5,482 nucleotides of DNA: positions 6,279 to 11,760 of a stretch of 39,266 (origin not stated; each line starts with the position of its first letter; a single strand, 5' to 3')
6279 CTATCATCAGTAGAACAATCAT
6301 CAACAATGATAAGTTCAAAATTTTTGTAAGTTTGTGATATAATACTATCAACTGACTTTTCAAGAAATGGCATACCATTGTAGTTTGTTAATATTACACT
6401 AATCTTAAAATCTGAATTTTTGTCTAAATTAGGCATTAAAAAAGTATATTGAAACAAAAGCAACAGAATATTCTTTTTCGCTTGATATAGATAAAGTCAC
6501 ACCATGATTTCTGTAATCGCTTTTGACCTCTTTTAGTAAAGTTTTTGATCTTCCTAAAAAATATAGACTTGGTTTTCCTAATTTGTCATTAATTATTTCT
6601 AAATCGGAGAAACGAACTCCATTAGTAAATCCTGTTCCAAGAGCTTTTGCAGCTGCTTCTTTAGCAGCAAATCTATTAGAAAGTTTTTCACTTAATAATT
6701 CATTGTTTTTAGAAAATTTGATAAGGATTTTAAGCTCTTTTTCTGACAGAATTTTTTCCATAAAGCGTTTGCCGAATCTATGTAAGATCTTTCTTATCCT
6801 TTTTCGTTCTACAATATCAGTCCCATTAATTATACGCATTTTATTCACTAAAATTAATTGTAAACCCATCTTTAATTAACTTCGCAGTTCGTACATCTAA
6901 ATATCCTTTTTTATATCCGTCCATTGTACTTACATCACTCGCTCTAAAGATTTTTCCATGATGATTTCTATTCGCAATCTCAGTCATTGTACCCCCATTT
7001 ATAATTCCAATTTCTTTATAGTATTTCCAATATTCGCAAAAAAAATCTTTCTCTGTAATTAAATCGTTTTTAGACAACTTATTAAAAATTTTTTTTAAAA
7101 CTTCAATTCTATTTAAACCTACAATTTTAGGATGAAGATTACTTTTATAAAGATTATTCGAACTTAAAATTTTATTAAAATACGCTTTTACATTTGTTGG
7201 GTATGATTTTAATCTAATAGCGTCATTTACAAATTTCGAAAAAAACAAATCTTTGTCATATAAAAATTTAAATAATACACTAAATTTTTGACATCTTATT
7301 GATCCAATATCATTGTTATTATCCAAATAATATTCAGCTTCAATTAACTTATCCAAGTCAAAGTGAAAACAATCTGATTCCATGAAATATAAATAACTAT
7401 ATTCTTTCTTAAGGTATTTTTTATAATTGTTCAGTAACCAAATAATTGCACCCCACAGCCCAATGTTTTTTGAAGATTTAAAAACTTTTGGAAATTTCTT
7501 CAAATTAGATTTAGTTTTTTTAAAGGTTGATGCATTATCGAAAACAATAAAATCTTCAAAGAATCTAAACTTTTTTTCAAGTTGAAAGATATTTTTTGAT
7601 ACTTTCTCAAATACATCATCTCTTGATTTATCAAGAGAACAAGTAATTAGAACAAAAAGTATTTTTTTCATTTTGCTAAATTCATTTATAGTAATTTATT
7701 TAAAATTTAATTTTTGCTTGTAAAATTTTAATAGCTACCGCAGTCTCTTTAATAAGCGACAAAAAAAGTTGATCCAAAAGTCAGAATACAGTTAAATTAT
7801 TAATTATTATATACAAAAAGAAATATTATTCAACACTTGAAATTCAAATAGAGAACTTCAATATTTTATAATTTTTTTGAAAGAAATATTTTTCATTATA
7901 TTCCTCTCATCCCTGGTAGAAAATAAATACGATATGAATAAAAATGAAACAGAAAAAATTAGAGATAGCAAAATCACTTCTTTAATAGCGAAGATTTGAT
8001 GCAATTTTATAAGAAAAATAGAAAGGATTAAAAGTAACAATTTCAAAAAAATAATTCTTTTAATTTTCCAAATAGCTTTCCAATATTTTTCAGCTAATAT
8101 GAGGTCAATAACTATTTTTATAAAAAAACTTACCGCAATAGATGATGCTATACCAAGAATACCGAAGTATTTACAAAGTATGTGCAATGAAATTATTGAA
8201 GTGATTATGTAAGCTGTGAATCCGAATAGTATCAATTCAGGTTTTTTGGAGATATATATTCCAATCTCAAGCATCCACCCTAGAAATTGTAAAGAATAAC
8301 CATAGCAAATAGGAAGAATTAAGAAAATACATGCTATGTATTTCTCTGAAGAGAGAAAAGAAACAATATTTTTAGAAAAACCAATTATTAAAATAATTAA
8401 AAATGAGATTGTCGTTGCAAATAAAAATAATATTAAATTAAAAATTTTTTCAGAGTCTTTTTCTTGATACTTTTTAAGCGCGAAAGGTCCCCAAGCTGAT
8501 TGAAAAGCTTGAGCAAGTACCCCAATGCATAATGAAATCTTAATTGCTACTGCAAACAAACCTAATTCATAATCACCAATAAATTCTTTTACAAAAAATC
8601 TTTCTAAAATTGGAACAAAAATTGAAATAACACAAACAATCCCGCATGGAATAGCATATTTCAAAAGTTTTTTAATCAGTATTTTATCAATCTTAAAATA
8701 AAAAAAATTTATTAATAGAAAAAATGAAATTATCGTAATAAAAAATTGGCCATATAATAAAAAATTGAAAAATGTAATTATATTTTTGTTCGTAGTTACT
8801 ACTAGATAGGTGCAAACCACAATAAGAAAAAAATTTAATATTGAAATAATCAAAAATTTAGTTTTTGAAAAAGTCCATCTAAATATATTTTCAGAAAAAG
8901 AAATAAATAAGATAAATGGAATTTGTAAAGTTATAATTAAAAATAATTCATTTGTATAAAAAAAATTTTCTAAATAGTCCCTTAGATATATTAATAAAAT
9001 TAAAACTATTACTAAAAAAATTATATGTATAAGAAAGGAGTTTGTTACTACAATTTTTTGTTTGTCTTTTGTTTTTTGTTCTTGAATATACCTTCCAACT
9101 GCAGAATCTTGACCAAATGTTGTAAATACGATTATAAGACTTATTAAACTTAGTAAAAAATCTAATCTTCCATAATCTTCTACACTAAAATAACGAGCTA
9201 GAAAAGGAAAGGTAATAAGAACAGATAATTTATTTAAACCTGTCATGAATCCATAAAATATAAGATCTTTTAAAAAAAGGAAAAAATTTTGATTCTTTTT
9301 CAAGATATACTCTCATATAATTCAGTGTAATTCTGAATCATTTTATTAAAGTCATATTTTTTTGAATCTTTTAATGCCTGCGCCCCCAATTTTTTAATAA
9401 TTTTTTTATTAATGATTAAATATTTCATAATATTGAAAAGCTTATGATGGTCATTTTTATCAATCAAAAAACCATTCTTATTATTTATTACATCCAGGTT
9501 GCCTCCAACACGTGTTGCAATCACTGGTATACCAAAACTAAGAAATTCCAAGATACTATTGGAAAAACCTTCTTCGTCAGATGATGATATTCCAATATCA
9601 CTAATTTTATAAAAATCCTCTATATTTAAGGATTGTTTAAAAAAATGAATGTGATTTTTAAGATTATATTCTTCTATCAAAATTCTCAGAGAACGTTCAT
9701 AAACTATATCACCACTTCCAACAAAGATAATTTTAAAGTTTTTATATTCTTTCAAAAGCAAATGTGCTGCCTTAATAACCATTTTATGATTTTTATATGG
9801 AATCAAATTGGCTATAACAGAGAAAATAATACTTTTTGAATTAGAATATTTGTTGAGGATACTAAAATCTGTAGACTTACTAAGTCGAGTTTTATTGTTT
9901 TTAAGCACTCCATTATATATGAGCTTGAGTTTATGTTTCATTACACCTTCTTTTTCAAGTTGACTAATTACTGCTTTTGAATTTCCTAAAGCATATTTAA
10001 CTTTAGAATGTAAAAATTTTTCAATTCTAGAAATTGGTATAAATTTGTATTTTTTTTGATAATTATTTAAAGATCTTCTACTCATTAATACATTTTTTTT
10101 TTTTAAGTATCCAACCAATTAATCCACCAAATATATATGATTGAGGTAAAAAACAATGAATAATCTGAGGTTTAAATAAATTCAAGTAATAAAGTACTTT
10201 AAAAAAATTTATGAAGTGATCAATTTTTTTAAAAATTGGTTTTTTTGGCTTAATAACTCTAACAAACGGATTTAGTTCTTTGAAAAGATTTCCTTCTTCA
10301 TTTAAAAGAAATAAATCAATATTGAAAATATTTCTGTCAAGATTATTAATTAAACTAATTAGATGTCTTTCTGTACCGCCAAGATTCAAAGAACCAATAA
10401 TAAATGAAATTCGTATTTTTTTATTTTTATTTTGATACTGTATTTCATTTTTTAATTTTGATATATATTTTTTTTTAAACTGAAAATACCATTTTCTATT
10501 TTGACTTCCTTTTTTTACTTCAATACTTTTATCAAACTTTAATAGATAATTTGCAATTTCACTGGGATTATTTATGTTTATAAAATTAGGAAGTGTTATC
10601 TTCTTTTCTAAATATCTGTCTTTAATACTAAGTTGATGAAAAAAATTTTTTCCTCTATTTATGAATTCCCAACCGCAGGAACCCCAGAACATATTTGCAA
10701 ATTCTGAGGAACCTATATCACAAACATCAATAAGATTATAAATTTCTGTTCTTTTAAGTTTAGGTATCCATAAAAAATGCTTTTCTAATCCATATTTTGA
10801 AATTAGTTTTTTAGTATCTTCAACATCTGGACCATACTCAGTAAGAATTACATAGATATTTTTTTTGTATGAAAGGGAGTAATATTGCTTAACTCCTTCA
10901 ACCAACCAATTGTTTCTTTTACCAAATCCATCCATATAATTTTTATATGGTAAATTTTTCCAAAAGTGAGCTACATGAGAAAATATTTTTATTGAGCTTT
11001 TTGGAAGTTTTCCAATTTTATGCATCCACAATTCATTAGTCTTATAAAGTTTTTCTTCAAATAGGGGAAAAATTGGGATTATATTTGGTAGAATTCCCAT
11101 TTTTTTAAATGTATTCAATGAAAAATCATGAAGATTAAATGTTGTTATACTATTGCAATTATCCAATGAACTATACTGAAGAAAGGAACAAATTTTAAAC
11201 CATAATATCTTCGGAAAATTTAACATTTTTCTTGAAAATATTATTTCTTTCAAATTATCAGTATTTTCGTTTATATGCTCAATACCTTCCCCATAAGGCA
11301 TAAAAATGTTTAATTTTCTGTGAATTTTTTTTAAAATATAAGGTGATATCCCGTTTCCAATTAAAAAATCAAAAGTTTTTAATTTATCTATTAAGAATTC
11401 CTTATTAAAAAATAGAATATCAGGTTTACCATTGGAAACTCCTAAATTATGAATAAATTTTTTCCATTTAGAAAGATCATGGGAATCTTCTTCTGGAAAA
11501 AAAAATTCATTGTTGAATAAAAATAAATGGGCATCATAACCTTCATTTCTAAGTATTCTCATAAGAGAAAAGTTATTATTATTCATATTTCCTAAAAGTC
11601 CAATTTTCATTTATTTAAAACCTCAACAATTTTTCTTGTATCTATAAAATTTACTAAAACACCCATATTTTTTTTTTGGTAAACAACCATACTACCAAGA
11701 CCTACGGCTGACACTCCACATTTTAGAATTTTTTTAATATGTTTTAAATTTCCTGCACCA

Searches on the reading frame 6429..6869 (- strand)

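Call 35: search_protein_families(library=pfam, proteins=[window:6429-6869:-], max_evalue=0.001)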
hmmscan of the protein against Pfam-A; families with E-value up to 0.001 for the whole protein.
window:6429-6869:- (146 aa): 1 family
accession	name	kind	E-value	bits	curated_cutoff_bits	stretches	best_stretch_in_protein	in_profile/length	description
PF01648.25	ACPS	-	6.9e-18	65.2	25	1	16-120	3-104/111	4'-phosphopantetheinyl transferase superfamily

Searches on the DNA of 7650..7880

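Call 20: search_rna_families(source=window, start=7650, end=7880, threshold=evalue, max_evalue=10, show_alignments=3)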
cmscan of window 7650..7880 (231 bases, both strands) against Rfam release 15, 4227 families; matches with E-value up to 10: 3.
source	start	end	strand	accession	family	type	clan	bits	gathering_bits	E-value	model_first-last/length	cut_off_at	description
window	7717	7770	+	RF02389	sau-31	Gene; sRNA;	-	19.3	50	1.3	1-66/66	no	Staphylococcus sRNA sau-31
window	7784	7821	+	RF01784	bablM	Gene; sRNA;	-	19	38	4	1-70/70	no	bablM sRNA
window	7848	7880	-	RF00441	snoZ242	Gene; snRNA; snoRNA; CD-box;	-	8.1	90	8.7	166-198/198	5'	Small nucleolar RNA Z242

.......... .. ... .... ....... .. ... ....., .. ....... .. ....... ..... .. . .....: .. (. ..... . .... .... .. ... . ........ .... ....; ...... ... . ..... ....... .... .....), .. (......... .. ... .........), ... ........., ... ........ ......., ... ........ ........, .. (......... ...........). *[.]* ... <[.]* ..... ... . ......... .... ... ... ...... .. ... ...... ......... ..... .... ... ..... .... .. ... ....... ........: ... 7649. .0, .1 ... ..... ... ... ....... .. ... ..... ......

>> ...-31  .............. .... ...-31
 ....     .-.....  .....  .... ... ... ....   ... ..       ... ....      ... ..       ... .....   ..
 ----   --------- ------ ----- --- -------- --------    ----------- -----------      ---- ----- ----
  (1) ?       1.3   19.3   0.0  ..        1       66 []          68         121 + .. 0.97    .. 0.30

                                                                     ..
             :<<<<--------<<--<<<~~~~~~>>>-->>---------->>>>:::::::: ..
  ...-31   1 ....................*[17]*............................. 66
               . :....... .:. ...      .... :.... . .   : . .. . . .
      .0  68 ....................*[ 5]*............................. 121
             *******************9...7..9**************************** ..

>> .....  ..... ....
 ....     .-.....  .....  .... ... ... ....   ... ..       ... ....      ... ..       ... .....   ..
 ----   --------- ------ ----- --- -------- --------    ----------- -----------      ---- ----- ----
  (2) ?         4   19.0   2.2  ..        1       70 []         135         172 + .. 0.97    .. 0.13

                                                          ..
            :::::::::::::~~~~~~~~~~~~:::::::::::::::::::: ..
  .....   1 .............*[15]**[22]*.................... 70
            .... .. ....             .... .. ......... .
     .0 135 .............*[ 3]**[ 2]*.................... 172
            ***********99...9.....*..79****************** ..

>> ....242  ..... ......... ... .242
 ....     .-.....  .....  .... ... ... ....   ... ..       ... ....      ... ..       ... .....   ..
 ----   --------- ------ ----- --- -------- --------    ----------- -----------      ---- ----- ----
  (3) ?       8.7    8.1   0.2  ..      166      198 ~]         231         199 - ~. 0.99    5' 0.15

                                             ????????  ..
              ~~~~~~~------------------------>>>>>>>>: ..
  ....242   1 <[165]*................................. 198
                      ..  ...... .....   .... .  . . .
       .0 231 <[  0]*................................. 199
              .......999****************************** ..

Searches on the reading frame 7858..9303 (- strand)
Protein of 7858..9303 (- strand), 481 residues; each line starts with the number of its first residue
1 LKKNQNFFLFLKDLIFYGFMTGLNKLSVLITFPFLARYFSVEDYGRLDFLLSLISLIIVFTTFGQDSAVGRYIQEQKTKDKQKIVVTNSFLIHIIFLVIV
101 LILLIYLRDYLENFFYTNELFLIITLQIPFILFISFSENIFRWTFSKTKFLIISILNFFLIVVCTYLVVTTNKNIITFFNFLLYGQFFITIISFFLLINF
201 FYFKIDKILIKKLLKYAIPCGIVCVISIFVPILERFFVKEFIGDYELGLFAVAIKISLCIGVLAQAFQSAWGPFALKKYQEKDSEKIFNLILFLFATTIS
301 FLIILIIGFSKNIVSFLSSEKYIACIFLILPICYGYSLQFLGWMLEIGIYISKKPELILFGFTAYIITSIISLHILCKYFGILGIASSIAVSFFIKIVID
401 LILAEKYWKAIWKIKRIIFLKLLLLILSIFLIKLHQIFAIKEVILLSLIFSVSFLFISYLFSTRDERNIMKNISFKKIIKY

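Call 7: search_protein_families(library=ncbifam, proteins=[window:7858-9303:-], max_evalue=0.01)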
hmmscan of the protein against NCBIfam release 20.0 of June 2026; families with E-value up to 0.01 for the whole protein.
window:7858-9303:- (481 aa): 0 families

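Call 8: search_protein_families(library=pfam, proteins=[window:7858-9303:-], max_evalue=0.01)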
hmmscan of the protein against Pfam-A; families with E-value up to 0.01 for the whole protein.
window:7858-9303:- (481 aa): 2 families
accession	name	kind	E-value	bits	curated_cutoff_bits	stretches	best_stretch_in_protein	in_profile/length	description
PF01943.22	Polysacc_synt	-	1.5e-16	61.1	28.2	1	11-273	2-268/274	Polysaccharide biosynthesis protein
PF13440.11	Polysacc_synt_3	-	2.8e-10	40.4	23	1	35-326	2-292/293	Polysaccharide biosynthesis protein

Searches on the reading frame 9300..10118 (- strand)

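Call 35: search_protein_families(library=pfam, proteins=[window:9300-10118:-], max_evalue=0.001)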
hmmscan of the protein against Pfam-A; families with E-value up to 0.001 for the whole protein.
window:9300-10118:- (272 aa): 2 families
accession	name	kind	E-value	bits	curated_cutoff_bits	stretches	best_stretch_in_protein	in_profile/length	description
PF00534.26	Glycos_transf_1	-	8.9e-30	103.9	26.4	1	92-249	11-170/172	Glycosyl transferases group 1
PF13692.12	Glyco_trans_1_4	-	6.6e-23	82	27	1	101-235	6-140/142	Glycosyl transferases group 1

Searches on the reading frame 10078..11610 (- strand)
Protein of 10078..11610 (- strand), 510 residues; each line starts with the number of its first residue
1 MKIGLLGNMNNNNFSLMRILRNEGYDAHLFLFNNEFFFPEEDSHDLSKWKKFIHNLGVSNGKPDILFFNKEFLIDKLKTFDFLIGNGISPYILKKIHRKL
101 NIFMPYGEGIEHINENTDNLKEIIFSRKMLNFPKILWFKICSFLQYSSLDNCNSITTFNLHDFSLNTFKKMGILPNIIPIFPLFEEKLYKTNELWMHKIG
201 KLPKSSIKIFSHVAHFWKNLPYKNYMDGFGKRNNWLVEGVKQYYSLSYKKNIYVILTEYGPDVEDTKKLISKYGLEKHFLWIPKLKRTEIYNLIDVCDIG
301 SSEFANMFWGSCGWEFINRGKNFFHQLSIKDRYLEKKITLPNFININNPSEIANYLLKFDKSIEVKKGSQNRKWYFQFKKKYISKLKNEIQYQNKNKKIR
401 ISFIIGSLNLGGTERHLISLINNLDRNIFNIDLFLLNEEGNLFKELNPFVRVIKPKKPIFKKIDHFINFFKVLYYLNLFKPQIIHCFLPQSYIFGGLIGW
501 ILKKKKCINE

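Call 35: search_protein_families(library=pfam, proteins=[window:10078-11610:-], max_evalue=0.001)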
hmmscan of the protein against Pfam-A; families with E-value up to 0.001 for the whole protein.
window:10078-11610:- (510 aa): 2 families
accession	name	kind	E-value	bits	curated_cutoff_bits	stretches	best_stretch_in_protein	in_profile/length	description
PF13439.12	Glyco_transf_4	-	4.7e-07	30.4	28.5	1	411-504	2-96/170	Glycosyltransferase Family 4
PF13477.12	Glyco_trans_4_2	-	0.00083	20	23.4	0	414-500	10-95/139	Glycosyl transferase 4-like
